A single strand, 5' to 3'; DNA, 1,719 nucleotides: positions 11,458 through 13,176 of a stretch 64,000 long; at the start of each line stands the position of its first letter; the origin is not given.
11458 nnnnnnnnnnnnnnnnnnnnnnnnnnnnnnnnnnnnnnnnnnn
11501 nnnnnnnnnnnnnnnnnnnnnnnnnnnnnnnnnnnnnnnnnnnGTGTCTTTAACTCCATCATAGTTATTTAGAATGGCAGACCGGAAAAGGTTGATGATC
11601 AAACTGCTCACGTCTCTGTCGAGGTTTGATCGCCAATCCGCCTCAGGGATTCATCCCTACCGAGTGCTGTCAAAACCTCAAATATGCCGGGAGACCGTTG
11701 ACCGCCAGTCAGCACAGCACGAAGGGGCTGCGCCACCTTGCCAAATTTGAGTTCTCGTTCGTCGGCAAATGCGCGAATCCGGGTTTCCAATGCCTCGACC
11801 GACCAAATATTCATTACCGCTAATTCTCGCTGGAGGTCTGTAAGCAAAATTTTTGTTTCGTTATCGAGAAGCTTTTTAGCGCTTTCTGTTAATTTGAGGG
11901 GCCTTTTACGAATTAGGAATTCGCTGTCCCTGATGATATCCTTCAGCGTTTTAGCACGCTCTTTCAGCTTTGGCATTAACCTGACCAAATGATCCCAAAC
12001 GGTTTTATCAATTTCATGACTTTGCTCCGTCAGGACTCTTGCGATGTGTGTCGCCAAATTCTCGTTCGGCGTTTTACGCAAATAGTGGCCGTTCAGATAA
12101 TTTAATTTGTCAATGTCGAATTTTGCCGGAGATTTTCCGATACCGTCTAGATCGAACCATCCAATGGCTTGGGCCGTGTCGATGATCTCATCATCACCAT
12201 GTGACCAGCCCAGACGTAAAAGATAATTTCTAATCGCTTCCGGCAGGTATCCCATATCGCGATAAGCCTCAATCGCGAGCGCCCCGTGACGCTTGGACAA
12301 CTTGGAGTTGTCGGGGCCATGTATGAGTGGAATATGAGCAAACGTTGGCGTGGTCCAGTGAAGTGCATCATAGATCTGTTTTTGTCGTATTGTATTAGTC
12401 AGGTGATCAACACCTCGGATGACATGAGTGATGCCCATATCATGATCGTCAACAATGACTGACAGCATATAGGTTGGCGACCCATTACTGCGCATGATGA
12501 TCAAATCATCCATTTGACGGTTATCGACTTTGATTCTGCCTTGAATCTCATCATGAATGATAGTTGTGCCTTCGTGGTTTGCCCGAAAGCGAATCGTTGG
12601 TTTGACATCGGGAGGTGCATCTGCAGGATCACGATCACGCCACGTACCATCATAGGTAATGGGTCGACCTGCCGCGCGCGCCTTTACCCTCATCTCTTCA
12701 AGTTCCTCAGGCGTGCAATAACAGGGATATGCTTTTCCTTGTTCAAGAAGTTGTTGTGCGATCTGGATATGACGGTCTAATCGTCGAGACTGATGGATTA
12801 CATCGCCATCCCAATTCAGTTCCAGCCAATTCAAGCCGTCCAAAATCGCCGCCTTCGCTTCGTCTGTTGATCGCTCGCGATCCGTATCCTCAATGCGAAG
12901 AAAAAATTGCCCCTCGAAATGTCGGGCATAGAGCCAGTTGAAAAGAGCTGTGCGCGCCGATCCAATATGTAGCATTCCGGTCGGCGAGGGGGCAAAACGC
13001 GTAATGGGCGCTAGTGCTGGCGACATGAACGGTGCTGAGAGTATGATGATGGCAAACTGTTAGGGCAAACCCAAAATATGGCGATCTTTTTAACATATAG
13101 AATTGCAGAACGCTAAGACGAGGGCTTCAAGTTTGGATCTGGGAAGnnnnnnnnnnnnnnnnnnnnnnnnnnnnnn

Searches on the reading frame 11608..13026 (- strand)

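Call 104: search_protein_families(library=pfam, proteins=[window:11608-13026:-], max_evalue=0.00001)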
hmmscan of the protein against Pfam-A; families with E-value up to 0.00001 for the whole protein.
window:11608-13026:- (472 aa): 2 families
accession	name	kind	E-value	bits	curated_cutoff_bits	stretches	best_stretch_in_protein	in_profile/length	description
PF00749.27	tRNA-synt_1c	-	1.6e-95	320.1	23.4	1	9-309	4-313/314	tRNA synthetases class I (E and Q), catalytic domain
PF19269.4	Anticodon_2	-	1.6e-30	106.8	23.6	1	345-464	14-137/141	Anticodon binding domain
